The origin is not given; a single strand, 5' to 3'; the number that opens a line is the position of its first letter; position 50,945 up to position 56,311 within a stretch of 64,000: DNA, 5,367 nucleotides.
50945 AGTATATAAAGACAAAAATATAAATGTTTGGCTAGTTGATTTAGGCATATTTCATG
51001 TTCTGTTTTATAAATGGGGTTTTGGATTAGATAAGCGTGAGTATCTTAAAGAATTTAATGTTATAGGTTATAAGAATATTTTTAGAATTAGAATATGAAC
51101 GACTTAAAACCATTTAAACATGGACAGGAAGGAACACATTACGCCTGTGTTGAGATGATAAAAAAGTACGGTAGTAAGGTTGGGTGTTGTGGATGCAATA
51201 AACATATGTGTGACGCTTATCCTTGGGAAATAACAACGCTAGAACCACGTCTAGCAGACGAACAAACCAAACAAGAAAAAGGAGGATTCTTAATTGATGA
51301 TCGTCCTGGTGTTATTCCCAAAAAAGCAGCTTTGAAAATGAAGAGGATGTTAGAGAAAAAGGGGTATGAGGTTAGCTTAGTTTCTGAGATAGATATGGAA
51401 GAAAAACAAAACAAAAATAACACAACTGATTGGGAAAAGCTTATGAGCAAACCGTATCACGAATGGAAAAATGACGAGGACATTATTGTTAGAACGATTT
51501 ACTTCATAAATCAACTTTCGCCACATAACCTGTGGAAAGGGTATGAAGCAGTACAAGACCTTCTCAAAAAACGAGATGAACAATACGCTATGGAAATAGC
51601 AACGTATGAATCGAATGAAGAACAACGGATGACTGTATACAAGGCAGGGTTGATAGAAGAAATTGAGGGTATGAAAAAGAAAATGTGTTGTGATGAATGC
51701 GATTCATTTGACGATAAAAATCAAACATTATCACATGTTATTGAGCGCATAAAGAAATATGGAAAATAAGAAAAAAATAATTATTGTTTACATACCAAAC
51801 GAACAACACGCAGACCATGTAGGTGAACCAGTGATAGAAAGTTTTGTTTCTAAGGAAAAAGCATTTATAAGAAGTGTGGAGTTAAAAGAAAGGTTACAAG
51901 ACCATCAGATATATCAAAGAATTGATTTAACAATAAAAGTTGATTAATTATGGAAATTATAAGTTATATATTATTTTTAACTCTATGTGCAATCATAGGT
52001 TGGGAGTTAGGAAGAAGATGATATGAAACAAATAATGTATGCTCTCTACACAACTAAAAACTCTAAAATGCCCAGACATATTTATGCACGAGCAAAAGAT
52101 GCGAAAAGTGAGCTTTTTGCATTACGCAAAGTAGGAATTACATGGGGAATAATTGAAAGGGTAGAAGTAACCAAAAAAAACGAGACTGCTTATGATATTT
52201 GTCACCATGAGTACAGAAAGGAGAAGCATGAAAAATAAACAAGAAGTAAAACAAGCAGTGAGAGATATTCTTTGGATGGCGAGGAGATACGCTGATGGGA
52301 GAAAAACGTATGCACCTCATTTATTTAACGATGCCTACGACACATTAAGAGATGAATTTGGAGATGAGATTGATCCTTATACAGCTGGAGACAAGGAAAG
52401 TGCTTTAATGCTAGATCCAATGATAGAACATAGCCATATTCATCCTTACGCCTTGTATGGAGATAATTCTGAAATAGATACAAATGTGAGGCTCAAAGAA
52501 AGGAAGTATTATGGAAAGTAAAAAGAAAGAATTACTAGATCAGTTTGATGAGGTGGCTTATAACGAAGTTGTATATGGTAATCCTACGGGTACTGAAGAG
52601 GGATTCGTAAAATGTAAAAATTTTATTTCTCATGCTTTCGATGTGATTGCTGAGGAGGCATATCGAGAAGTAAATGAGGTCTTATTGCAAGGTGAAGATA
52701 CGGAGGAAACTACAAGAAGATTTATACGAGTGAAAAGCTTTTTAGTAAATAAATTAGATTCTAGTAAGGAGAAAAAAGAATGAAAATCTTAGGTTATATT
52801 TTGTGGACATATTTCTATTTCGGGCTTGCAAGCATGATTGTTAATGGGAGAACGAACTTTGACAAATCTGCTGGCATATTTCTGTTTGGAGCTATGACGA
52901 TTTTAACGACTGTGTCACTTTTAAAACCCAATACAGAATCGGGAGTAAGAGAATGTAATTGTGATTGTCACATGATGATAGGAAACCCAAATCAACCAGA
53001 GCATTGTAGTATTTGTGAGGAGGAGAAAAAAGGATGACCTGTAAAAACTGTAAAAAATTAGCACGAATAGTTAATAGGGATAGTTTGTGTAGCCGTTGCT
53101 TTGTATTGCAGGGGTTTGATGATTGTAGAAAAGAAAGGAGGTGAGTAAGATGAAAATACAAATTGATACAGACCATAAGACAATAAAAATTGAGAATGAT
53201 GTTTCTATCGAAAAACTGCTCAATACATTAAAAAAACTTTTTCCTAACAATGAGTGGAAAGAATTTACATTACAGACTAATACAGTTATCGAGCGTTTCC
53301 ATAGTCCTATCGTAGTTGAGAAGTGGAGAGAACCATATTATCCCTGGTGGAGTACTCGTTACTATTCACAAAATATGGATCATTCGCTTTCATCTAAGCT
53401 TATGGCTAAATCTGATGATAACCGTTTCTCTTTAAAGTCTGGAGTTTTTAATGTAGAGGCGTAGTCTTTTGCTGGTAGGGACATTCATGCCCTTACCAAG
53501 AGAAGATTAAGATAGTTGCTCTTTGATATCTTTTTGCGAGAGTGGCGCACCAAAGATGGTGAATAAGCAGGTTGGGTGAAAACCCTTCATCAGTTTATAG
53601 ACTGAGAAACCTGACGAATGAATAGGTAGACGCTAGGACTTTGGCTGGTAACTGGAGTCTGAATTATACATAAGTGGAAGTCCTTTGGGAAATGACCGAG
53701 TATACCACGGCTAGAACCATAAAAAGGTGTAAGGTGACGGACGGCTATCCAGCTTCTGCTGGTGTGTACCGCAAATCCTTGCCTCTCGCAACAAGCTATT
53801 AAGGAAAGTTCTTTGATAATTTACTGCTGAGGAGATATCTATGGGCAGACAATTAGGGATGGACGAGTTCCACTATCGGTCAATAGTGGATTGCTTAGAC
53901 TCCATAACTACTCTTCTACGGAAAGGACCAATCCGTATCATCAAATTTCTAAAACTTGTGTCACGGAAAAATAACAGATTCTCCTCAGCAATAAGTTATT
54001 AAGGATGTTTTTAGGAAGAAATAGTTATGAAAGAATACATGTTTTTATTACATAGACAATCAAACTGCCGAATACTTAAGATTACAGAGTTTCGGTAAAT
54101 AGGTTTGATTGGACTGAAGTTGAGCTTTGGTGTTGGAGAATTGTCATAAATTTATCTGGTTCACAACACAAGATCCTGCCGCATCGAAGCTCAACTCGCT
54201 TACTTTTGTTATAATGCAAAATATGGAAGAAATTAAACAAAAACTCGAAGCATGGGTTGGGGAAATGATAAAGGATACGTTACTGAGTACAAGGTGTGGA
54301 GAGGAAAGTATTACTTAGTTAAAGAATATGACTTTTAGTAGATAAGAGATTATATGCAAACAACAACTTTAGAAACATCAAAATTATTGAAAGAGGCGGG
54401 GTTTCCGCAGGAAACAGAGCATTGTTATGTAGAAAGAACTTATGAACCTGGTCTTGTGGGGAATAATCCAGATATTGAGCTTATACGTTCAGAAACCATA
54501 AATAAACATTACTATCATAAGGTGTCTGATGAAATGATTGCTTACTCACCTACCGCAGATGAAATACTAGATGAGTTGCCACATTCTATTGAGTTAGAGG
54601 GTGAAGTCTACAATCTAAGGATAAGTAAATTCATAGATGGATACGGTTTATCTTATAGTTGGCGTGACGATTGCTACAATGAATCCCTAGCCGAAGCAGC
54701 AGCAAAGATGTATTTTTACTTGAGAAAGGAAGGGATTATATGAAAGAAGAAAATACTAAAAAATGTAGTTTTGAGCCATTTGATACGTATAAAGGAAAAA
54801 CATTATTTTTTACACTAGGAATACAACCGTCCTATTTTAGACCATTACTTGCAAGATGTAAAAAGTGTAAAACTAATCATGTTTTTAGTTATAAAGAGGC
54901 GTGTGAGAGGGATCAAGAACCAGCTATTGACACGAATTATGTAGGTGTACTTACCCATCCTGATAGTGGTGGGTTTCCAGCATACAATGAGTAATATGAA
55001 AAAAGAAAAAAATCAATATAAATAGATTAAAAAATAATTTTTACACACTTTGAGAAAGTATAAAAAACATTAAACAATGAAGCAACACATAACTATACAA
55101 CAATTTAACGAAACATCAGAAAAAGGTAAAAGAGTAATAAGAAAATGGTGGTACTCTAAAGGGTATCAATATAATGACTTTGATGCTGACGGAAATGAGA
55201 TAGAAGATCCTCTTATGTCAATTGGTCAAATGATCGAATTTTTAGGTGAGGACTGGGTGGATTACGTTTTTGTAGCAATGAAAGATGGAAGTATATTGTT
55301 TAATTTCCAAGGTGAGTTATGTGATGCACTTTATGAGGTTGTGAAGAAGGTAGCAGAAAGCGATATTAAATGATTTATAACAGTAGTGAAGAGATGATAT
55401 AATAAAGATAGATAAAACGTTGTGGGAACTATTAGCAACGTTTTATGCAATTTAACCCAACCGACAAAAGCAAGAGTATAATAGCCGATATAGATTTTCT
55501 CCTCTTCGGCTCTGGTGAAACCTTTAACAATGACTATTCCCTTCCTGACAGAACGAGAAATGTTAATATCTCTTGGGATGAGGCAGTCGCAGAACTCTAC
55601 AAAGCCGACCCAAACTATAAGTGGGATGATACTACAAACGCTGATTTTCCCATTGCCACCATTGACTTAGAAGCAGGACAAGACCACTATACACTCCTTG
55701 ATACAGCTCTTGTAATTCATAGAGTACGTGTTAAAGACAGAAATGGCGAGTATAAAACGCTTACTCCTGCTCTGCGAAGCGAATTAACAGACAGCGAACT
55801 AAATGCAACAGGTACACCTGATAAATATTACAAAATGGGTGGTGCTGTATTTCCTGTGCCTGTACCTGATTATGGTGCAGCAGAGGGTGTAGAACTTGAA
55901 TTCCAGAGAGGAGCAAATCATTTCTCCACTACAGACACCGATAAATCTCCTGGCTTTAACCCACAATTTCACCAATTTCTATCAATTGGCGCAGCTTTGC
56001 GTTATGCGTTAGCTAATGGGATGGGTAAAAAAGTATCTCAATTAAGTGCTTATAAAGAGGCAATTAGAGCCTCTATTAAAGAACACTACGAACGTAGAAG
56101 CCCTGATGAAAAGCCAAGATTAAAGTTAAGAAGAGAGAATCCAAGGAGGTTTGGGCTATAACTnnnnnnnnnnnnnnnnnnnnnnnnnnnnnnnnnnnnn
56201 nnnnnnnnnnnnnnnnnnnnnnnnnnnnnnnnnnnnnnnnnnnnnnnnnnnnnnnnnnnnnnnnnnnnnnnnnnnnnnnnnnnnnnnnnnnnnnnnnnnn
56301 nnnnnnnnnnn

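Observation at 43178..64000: Phage-derived region next to tRNA-Arg(TCT)/tRNA-His with recognisable replication/recombination genes but no recognisable integrase, terminase or capsid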

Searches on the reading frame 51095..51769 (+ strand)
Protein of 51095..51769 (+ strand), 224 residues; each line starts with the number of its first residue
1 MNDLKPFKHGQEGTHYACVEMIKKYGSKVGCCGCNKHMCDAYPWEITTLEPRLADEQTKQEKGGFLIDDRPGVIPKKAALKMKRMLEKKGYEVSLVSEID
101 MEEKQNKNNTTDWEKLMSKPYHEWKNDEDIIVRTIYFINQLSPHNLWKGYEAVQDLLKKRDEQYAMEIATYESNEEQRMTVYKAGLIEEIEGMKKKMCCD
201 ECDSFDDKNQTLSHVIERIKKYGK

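Call 12: search_protein_families(library=pfam, proteins=[window:51095-51769:+], max_evalue=0.01)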
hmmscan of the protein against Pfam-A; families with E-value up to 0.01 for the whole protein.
window:51095-51769:+ (224 aa): 0 families

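Call 87: search_protein_families(library=phrogs, proteins=[window:51095-51769:+], max_evalue=0.01)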
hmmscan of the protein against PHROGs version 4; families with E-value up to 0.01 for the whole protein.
window:51095-51769:+ (224 aa): 0 families
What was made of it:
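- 50620..53464 (+): Nine small to medium ORFs (54-224 aa) with no assigned family. The three that were scanned (50620-50937, 51095-51769, 52192-52521) had no PHROG hit, and 51095-51769 also had no Pfam hit (calls 12, 87).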

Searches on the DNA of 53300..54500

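Call 101: search_rna_families(source=window, start=53300, end=54500, threshold=evalue, max_evalue=1)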
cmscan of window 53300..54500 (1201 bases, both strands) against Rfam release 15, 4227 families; matches with E-value up to 1: 0.
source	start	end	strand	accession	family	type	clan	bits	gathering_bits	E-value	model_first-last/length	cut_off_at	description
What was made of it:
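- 53465..54353 (+): ORF-poor gap of about 890 nt between the early and late blocks. The first 376 nt fold more stably than shuffled controls. No Rfam match at E <= 1 (call 101).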

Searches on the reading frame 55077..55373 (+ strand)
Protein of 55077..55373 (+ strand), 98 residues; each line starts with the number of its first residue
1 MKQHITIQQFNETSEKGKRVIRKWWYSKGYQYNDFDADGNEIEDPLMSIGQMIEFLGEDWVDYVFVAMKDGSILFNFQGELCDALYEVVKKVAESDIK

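Call 8: search_protein_families(library=phrogs, proteins=[window:55077-55373:+], max_evalue=0.01)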
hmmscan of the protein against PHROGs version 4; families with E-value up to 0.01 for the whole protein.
window:55077-55373:+ (98 aa): 0 families

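Call 9: search_protein_families(library=pfam, proteins=[window:55077-55373:+], max_evalue=0.01)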
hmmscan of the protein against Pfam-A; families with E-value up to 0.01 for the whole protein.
window:55077-55373:+ (98 aa): 0 families

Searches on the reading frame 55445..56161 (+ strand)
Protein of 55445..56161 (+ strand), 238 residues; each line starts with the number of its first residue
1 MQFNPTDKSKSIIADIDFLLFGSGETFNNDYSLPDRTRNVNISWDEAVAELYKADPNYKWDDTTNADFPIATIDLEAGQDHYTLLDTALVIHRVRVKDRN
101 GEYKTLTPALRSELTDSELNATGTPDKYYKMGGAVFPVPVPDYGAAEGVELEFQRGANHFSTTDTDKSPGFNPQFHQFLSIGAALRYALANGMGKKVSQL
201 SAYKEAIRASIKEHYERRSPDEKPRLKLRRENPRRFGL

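Call 8: search_protein_families(library=phrogs, proteins=[window:55445-56161:+], max_evalue=0.01)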
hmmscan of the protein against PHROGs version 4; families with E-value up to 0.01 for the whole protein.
window:55445-56161:+ (238 aa): 0 families

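Call 9: search_protein_families(library=pfam, proteins=[window:55445-56161:+], max_evalue=0.01)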
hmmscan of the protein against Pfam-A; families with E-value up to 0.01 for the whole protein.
window:55445-56161:+ (238 aa): 1 family
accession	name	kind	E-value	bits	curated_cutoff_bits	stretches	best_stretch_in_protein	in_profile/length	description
PF24175.2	SU10_adaptor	-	4.9e-09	37.4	27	1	45-215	28-182/194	SU10 adaptor protein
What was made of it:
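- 55445..56161 (+): Head-to-tail adaptor, SU10 type. PF24175 SU10_adaptor, 37.4 bits against a cut-off of 27 (call 9).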
